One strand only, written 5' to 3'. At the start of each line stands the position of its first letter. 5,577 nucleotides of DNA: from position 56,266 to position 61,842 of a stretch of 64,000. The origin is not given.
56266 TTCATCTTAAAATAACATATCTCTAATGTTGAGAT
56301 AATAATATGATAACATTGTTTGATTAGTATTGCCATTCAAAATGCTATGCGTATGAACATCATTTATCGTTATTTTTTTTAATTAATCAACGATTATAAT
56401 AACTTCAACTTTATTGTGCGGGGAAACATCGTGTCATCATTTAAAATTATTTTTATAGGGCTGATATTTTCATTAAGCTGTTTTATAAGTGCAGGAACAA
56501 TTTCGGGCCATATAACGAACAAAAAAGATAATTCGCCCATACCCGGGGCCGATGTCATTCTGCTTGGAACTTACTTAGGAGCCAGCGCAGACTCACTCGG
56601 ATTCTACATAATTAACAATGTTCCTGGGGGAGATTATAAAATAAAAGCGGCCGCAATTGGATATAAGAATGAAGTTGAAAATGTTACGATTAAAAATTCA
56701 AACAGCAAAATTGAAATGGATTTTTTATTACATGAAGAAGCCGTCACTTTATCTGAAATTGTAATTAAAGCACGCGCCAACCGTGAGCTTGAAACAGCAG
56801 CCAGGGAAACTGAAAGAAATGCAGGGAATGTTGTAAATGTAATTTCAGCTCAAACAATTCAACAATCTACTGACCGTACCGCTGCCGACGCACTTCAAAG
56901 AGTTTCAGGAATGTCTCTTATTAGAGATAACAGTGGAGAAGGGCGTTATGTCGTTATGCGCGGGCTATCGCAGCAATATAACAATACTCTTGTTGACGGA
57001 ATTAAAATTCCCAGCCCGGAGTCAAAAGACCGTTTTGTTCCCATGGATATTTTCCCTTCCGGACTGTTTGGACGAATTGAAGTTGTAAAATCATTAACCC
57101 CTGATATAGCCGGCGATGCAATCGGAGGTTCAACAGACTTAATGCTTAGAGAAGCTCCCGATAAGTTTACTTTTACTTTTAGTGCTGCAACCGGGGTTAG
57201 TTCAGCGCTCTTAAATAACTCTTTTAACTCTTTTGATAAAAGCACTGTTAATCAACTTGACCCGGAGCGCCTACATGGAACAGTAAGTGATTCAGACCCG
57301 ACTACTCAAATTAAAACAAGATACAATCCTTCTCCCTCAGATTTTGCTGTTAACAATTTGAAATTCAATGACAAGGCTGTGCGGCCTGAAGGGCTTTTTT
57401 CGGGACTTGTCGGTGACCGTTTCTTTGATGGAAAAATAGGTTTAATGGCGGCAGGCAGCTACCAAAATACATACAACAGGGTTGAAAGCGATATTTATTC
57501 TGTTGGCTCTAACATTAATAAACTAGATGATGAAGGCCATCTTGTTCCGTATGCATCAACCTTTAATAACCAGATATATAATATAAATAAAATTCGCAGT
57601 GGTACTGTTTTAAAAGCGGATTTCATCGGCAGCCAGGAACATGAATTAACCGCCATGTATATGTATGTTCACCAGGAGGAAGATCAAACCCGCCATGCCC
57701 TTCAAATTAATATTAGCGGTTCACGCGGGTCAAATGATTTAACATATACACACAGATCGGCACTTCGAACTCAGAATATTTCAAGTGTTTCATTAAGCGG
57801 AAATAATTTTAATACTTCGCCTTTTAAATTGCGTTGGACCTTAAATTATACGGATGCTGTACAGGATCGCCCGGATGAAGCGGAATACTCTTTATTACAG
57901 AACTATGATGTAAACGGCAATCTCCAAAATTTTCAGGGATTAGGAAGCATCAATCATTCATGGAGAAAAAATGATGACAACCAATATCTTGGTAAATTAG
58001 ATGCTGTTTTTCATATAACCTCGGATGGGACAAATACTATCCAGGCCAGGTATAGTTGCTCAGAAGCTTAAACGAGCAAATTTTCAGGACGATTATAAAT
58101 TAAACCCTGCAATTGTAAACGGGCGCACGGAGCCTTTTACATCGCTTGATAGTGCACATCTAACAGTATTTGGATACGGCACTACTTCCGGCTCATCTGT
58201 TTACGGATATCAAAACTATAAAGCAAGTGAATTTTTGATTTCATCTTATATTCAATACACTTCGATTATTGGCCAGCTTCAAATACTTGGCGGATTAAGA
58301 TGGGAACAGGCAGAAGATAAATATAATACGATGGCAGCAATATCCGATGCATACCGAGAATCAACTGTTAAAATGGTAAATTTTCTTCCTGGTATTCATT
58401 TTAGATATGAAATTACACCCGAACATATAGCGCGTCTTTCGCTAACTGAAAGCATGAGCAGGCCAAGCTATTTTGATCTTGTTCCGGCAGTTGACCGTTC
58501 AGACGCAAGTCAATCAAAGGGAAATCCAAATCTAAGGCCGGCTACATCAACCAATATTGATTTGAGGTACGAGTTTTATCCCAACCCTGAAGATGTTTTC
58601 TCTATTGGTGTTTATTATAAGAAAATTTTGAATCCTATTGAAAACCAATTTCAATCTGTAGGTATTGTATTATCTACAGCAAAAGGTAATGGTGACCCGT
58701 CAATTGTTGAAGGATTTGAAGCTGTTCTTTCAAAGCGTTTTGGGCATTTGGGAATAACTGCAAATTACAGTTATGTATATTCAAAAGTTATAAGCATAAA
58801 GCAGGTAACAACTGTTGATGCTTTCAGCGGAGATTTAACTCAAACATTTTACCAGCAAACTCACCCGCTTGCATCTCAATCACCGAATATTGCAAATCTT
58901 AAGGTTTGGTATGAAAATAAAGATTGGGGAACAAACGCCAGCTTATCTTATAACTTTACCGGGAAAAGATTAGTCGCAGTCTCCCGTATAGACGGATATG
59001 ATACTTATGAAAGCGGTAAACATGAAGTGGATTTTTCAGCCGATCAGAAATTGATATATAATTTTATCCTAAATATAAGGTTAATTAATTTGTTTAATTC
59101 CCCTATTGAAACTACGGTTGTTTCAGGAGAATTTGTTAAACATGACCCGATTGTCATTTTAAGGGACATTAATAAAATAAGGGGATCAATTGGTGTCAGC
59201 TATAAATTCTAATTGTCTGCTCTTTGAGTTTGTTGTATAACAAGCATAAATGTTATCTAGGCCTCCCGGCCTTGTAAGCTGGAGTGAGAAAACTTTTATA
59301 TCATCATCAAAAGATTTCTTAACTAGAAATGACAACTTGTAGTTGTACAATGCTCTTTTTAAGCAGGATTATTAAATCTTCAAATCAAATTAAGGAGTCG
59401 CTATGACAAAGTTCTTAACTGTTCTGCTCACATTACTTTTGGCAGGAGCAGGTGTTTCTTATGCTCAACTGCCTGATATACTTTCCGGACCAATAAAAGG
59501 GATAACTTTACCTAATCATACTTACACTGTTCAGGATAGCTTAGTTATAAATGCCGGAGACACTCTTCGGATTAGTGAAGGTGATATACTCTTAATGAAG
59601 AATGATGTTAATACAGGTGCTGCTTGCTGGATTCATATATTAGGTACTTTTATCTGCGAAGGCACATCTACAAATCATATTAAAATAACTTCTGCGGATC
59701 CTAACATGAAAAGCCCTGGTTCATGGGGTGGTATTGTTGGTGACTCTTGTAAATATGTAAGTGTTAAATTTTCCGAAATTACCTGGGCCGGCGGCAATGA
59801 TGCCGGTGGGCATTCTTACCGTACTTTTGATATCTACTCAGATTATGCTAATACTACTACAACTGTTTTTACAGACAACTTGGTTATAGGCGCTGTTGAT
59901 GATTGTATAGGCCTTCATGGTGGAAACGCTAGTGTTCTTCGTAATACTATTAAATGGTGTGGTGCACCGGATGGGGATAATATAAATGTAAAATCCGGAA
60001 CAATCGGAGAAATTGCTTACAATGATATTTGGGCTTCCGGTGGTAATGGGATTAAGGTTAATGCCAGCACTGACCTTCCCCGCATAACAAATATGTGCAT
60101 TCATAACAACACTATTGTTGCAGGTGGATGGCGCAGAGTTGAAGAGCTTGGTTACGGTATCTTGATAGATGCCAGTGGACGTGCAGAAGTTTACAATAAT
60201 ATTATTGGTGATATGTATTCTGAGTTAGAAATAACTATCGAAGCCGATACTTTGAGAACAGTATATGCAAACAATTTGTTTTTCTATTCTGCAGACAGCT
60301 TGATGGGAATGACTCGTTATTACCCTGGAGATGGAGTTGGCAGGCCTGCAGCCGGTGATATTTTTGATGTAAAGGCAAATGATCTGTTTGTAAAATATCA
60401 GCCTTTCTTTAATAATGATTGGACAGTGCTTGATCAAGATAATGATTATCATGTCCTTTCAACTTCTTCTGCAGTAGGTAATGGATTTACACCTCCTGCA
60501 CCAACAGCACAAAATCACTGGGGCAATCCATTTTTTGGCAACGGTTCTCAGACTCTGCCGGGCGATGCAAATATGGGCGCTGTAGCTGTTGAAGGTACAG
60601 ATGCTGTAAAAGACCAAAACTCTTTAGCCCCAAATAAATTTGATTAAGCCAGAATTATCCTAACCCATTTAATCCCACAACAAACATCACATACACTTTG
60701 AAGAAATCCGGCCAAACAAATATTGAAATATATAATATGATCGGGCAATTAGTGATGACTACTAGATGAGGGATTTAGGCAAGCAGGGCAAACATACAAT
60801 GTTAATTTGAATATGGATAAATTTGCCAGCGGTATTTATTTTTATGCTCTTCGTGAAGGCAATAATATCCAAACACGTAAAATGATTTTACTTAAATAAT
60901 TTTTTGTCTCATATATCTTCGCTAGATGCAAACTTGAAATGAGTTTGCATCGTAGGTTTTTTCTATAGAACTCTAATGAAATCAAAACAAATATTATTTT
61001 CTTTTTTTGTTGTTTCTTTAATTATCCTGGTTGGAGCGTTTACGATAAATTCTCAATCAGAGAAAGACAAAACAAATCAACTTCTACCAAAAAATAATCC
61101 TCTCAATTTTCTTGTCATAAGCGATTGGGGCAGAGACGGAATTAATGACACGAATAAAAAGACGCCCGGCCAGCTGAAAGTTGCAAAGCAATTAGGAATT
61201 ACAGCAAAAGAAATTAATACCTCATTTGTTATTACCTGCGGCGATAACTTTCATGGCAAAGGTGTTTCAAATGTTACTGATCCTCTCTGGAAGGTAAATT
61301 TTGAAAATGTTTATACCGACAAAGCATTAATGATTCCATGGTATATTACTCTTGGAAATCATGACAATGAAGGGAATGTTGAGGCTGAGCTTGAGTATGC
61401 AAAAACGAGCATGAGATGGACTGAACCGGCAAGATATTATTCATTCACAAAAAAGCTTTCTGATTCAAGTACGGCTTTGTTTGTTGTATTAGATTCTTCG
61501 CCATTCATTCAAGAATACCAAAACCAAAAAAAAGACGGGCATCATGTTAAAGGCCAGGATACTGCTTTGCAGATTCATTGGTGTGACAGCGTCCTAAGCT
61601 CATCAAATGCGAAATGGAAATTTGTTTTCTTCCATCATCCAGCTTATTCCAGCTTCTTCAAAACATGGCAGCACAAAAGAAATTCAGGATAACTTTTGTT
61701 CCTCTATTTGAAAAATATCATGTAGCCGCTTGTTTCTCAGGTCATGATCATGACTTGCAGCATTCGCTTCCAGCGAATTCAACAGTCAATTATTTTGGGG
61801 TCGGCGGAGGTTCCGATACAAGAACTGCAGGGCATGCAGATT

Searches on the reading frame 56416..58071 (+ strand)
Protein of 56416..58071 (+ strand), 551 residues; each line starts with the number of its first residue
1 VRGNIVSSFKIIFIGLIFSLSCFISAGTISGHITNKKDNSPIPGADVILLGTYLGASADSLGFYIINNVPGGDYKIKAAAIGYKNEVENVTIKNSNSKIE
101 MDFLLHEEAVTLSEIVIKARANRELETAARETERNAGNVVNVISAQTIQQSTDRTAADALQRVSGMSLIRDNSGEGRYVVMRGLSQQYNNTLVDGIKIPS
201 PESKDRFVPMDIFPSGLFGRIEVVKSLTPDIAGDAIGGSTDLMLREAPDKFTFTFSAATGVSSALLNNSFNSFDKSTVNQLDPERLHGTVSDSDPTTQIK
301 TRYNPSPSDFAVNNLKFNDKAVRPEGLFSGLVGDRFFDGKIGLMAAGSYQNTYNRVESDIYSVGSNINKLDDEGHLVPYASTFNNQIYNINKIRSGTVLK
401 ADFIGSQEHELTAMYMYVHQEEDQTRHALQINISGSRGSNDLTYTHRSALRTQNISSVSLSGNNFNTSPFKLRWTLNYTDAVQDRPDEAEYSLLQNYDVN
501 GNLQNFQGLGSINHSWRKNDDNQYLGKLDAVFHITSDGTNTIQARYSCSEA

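Call 43: search_protein_families(library=pfam, max_evalue=0.001, proteins=[window:56416-58071:+])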
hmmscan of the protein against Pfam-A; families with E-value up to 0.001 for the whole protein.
window:56416-58071:+ (551 aa): 3 families
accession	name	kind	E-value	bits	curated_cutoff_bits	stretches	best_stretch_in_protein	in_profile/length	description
PF13715.12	CarbopepD_reg_2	-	1.2e-18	67.3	32.2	1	29-117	1-88/88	CarboxypepD_reg-like domain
PF07715.20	Plug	-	5.9e-18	65.8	23.9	1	134-238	3-106/107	TonB-dependent Receptor Plug Domain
PF13620.12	CarboxypepD_reg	-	9.6e-13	48.7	32.3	1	28-97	1-74/82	Carboxypeptidase regulatory-like domain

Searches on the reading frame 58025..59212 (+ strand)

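Call 43: search_protein_families(library=pfam, max_evalue=0.001, proteins=[window:58025-59212:+])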
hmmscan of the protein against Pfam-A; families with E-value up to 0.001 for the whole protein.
window:58025-59212:+ (395 aa): 2 families
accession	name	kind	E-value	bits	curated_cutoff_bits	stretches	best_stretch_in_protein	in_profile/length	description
PF00593.30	TonB_dep_Rec_b-barrel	-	3e-27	97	27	1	50-356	151-436/436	TonB dependent receptor-like, beta-barrel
PF14905.12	OMP_b-brl_3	-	3.1e-21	76.3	27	1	63-321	106-344/408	Outer membrane protein beta-barrel family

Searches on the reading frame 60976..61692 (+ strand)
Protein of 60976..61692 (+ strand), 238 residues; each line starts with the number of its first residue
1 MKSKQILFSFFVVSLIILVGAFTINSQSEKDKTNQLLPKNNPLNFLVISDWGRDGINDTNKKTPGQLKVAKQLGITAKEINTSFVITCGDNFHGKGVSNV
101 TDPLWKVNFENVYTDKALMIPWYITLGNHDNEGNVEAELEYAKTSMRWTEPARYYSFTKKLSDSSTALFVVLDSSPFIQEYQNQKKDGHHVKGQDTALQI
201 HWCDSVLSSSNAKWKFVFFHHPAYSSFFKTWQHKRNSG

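Call 43: search_protein_families(library=pfam, max_evalue=0.001, proteins=[window:60976-61692:+])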
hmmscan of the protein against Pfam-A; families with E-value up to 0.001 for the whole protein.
window:60976-61692:+ (238 aa): 1 family
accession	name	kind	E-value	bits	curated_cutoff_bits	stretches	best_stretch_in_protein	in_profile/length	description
PF00149.33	Metallophos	-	9.9e-12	46.1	21.5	1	44-224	2-159/191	Calcineurin-like phosphoesterase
